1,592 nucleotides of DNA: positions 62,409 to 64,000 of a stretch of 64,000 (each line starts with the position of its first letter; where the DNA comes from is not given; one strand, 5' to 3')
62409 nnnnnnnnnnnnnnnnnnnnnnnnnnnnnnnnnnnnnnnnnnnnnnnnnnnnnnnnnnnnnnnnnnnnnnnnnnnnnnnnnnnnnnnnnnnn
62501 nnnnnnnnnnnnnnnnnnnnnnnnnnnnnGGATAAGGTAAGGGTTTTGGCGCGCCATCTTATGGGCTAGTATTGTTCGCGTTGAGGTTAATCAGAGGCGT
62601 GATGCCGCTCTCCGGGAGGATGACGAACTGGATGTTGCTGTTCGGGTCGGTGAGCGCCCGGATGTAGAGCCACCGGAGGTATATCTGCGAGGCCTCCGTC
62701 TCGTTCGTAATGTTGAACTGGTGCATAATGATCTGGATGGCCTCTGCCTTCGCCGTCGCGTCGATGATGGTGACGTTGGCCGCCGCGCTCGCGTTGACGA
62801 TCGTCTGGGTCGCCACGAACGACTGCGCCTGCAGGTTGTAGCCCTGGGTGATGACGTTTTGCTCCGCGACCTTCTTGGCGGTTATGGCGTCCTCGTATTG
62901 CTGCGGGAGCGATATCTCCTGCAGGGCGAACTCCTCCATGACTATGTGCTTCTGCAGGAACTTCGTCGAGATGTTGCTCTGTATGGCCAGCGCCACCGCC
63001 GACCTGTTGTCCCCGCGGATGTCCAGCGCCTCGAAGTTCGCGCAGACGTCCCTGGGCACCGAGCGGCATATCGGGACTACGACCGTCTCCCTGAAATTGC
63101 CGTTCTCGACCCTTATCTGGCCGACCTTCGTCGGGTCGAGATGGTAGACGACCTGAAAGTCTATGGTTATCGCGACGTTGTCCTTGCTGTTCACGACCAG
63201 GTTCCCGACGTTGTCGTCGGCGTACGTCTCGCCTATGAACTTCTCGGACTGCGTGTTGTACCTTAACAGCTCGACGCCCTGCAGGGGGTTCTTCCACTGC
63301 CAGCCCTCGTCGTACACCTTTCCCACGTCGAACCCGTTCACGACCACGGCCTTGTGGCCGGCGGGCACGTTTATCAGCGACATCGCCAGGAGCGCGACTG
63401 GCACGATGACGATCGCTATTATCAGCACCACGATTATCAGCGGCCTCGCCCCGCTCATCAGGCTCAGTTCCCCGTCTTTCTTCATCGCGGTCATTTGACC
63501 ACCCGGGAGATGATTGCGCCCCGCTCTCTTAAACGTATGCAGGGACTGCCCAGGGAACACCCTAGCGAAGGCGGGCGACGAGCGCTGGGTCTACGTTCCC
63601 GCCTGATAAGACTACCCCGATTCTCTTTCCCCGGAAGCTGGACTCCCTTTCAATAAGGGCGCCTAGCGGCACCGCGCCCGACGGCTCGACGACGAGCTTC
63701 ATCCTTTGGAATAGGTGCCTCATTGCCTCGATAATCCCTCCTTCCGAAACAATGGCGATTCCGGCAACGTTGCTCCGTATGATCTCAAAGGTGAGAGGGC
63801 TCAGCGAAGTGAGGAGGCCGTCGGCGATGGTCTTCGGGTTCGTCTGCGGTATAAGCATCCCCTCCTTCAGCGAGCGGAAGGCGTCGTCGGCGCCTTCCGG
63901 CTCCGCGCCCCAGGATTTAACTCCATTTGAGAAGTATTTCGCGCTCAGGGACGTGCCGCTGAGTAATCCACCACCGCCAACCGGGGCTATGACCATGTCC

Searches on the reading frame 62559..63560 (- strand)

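Call 91: search_protein_families(library=pfam, proteins=[window:62559-63560:-], max_evalue=0.001)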
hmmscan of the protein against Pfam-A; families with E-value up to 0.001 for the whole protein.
window:62559-63560:- (333 aa): 1 family
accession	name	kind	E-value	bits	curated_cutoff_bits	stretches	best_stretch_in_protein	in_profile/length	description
PF01145.31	Band_7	-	3.5e-21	76.5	23.6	1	64-238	2-167/176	SPFH domain / Band 7 family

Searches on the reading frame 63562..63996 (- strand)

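Call 91: search_protein_families(library=pfam, proteins=[window:63562-63996:-], max_evalue=0.001)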
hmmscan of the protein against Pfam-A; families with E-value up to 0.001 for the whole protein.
window:63562-63996:- (144 aa): 1 family
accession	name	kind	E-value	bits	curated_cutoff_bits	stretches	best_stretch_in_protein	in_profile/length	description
PF00291.31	PALP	-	4e-25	89.2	35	1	2-132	161-295/295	Pyridoxal-phosphate dependent enzyme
